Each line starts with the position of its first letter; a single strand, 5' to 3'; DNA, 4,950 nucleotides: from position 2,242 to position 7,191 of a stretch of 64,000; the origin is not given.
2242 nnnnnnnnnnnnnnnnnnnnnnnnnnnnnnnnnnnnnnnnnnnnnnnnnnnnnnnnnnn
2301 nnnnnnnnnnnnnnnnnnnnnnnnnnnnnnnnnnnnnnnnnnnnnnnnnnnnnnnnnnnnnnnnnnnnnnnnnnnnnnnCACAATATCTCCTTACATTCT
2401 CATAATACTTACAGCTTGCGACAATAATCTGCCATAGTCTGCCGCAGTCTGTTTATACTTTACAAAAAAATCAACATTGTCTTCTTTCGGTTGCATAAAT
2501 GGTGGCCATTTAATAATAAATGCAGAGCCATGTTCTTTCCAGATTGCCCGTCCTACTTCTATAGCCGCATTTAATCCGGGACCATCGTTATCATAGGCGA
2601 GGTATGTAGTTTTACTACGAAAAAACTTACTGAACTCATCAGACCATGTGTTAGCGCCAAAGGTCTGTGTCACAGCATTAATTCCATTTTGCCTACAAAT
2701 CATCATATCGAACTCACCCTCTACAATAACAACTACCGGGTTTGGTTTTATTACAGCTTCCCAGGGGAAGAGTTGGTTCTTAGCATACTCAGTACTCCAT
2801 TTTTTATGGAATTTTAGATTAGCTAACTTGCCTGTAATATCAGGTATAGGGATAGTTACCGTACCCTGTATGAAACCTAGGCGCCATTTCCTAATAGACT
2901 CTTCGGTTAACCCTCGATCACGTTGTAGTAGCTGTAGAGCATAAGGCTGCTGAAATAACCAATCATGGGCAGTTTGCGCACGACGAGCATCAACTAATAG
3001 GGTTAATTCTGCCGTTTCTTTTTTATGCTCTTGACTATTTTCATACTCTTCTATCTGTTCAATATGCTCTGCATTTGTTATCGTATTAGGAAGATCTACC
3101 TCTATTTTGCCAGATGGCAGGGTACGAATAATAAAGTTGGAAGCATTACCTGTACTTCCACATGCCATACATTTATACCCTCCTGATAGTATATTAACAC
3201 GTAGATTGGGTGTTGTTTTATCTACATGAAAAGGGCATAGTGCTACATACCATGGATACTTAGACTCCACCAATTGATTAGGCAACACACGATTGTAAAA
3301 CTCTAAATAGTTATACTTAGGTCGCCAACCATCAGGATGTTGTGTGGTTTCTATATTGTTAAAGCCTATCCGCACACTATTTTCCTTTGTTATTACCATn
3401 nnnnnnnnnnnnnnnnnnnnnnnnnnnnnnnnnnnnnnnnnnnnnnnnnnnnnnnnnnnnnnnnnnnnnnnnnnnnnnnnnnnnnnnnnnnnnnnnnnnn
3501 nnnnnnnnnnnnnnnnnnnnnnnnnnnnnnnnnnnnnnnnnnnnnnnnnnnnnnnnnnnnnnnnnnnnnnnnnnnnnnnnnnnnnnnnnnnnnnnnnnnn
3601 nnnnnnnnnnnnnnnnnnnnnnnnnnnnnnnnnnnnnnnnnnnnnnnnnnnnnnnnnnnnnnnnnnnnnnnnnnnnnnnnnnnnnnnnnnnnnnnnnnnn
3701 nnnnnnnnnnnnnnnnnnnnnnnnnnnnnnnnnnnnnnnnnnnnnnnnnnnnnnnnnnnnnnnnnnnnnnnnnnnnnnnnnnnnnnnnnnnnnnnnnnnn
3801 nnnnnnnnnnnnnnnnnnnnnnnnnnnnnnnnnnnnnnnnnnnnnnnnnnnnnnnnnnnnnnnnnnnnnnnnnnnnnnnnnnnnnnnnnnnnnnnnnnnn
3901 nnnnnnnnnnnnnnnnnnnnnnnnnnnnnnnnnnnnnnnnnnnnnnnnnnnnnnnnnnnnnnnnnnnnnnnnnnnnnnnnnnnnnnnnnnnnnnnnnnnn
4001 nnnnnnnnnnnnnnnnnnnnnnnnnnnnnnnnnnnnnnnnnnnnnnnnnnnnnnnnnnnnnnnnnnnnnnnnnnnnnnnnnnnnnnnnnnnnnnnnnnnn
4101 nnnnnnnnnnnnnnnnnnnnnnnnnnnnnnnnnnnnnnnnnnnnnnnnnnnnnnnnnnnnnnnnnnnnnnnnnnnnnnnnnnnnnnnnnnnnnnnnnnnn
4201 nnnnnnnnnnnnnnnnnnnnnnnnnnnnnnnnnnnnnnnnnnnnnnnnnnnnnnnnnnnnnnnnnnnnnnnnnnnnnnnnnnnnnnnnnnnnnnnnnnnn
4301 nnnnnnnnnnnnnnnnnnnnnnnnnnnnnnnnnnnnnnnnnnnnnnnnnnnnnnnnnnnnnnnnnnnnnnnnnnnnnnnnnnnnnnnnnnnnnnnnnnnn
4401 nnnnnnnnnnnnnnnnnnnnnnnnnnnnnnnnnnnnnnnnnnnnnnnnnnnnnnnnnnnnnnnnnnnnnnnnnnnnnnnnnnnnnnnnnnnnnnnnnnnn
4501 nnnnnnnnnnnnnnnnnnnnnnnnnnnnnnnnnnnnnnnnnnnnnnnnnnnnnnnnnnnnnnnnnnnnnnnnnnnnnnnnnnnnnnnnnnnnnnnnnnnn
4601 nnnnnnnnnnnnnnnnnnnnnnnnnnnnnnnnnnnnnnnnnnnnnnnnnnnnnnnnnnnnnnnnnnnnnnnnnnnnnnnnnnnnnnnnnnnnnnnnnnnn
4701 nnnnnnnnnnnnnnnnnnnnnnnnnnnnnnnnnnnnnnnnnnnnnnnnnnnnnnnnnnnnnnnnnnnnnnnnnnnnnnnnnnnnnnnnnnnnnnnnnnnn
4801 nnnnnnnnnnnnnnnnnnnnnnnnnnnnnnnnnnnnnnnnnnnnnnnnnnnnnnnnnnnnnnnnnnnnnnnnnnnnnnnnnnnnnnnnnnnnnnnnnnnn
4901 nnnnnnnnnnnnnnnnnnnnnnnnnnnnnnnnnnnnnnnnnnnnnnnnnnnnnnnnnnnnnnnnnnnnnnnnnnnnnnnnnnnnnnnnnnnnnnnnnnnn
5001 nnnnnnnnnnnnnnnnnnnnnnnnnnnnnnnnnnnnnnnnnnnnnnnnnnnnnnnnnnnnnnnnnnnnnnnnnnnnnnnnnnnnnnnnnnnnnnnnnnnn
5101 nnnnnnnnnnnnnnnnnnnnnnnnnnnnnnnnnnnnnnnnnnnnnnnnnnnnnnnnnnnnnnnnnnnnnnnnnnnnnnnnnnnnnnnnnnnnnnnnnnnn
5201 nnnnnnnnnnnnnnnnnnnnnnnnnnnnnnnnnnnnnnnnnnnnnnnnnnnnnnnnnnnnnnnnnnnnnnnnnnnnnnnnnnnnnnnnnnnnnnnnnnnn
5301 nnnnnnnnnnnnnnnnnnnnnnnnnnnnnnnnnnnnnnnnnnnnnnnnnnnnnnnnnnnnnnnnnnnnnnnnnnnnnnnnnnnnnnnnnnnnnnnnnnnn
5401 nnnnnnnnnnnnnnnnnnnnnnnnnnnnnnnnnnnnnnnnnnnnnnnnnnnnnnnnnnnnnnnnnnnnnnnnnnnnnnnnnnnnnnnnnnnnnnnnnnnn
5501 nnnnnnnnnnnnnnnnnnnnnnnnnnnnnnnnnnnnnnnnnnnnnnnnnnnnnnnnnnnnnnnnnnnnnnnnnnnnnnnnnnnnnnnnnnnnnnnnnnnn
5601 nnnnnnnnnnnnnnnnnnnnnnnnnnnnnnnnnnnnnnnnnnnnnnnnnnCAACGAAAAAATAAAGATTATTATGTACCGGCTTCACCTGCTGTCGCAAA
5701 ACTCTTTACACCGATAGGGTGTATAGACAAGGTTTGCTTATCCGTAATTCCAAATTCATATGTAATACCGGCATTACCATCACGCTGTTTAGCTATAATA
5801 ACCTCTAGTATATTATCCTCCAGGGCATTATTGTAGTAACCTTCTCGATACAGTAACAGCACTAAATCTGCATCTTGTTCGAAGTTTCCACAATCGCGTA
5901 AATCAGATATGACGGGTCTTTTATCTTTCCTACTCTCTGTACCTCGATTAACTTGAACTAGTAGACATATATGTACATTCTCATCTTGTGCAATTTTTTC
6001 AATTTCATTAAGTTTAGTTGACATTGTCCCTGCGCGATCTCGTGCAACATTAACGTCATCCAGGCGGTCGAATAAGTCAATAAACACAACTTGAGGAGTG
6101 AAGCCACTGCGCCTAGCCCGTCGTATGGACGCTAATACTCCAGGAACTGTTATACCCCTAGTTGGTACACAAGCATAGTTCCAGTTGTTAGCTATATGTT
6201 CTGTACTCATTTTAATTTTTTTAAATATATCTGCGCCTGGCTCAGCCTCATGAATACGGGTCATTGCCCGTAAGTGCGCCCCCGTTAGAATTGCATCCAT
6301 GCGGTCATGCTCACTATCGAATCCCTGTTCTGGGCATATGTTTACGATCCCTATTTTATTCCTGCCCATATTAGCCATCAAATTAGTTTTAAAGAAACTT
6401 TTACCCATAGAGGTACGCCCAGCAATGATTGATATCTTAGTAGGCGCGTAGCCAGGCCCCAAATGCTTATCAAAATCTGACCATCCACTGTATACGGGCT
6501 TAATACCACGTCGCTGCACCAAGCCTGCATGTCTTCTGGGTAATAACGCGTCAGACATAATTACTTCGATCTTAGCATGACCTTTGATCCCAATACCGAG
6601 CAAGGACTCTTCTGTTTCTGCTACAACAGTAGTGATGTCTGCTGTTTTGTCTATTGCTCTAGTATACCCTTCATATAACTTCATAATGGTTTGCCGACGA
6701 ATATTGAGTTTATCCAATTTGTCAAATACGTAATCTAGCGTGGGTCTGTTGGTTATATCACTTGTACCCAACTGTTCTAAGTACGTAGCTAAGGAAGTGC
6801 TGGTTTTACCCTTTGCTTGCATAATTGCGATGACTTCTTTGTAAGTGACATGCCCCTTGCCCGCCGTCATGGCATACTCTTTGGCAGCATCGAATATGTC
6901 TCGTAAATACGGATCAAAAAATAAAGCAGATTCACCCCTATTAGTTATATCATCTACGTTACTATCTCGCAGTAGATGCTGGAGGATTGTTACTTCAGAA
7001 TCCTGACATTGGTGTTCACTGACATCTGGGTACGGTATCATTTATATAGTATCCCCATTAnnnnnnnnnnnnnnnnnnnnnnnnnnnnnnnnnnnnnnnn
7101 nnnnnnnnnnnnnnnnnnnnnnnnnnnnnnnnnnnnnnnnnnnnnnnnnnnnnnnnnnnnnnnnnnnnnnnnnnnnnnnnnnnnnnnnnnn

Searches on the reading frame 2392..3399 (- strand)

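Call 10: search_protein_families(library=phrogs, proteins=[window:2392-3399:-], max_evalue=0.001)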
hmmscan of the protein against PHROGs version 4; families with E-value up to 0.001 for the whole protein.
window:2392-3399:- (335 aa): 8 families
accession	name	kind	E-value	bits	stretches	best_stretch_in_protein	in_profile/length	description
phrog_47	-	DNA, RNA and nucleotide metabolism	6.4e-27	95.5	1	50-299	50-308/947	DNA primase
phrog_6444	-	DNA, RNA and nucleotide metabolism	1.2e-20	74.9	2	51-177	36-161/577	DNA primase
phrog_239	-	DNA, RNA and nucleotide metabolism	8.6e-14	52.4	1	55-312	45-296/801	DNA primase/helicase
phrog_849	-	DNA, RNA and nucleotide metabolism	4.7e-13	49.9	1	133-286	126-310/435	DNA primase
phrog_360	-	DNA, RNA and nucleotide metabolism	2.4e-08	35.1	1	46-111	25-84/133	DNA primase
phrog_11992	-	unknown function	5e-06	27.9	1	53-92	30-66/177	-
phrog_18097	-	DNA, RNA and nucleotide metabolism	1.8e-05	25.4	1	51-94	33-75/199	DNA primase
phrog_6088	-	DNA, RNA and nucleotide metabolism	0.00016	21.2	1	51-309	22-277/772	DNA primase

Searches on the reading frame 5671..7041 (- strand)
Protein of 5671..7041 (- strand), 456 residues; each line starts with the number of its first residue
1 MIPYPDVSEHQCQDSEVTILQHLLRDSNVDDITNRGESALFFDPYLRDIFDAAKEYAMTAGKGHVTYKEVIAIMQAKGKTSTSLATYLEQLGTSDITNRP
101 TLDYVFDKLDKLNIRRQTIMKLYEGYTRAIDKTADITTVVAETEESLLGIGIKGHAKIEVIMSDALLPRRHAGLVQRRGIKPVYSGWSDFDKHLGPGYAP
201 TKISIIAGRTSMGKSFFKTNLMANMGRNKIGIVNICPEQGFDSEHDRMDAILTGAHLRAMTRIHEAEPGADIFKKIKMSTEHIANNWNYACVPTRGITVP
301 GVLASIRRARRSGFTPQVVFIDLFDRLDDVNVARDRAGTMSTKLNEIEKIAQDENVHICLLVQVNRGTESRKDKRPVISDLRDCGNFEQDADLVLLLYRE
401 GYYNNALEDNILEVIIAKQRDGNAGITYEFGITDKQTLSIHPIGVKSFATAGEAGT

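Call 10: search_protein_families(library=phrogs, proteins=[window:5671-7041:-], max_evalue=0.001)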
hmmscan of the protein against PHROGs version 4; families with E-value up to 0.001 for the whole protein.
window:5671-7041:- (456 aa): 5 families
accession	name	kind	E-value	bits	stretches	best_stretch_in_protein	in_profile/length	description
phrog_19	-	DNA, RNA and nucleotide metabolism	6.5e-51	174.9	1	13-432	161-571/621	DnaB-like replicative helicase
phrog_11530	-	unknown function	5.8e-25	89.2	1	291-429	8-146/184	-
phrog_243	-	DNA, RNA and nucleotide metabolism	3.3e-24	86.3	1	183-429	20-254/273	DnaB-like replicative helicase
phrog_239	-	DNA, RNA and nucleotide metabolism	2.1e-16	61.1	1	184-426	342-583/801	DNA primase/helicase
phrog_19347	-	unknown function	6.7e-07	30.6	1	381-404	1-24/79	-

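Call 21: search_dna_similar(query=window:5671-7041:-, collection=phages, mode=protein, max_evalue=0.00001, max_rows=15)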
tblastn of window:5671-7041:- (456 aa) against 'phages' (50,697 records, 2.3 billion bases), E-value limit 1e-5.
Records with a match: 1025; places in all: 1026; records where one place covers at least 80% of the query: 41.
Best place of each record, by identity: <60% 1025.
By first word of the organism name: Staphylococcus 121; Escherichia 97; Acinetobacter 90; Pseudomonas 82; Salmonella 82; Paenibacillus 68; Stx2a-converting 59; Mycobacterium 50; Bacteriophage 45; Bacillus 38; and 71 more.
By host as written in the record: - 171; Acinetobacter baumannii 45; Escherichia coli 43; Pseudomonas aeruginosa 37; Paenibacillus larvae 37; Staphylococcus aureus 30; Mycobacterium smegmatis mc2 155 24; Paenibacillus larvae ATCC 9545 18; and 329 more.
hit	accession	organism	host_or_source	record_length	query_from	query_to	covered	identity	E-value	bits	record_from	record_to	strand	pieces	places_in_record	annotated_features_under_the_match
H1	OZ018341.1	Marinitoga phage MPV1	-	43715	12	435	93%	27.1%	2e-23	109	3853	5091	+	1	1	DnaB-like replicative helicase | Hypothetical protein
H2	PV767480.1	Rossellomorea phage phiT1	Rossellomorea aquimaris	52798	2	425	93%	26.8%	8e-23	107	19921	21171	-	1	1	replicative DNA helicase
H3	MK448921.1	Streptococcus phage Javan374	Streptococcus parasanguinis 512_SPAR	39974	39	430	86%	27.4%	1e-22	107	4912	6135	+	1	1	replicative DNA helicase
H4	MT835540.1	Bacteriophage sp.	human fecal samples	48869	6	425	92%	25.4%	1e-15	86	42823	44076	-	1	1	record has no annotation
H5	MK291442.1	Paracoccus phage vB_PkoS_Pkon1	Paracoccus kondratievae NCIMB 13773T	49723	5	428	93%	25.1%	7e-15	83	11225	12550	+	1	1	replicative DNA helicase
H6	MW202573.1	Caudoviricetes sp.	Manatee Spring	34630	1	428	94%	24.8%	7e-14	80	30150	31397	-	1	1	replicative helicase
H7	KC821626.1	Cellulophaga phage phi39:1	Cellulophaga baltica NN015839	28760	11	435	93%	24.7%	2e-10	69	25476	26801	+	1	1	replicative DNA helicase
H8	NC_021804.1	Cellulophaga phage phi39:1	Cellulophaga baltica NN015839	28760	11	435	93%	24.7%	2e-10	69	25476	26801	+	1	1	DnaB-like replicative helicase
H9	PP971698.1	Staphylococcus phage Pel11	Staphylococcus hyicus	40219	37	430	86%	26.5%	2e-19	98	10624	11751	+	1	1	DNA helicase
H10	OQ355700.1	Staphylococcus phage vB_SepS_BE21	Staphylococcus epidermidis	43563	15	428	91%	25.2%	2e-15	85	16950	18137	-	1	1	DnaB-like replicative helicase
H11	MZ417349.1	Staphylococcus phage PG-2021_89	Staphylococcus epidermidis NCC 100655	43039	15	428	91%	25.2%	3e-15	84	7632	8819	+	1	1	record has no annotation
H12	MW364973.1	Staphylococcus phage vB_SepS_456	Staphylococcus epidermidis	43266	15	428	91%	25.2%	3e-15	84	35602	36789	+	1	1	replicative DNA helicase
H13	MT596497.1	Staphylococcus phage 456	Staphylococcus epidermidis 414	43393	15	428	91%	25.2%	3e-15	84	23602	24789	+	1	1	hypothetical protein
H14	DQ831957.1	Staphylococcus phage CNPH82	HER 414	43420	15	428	91%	25.2%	3e-15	84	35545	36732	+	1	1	putative DNA helicase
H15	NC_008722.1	Staphylococcus phage CNPH82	Staphylococcus epidermidis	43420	15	428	91%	25.2%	3e-15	84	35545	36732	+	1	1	DnaB-like replicative helicase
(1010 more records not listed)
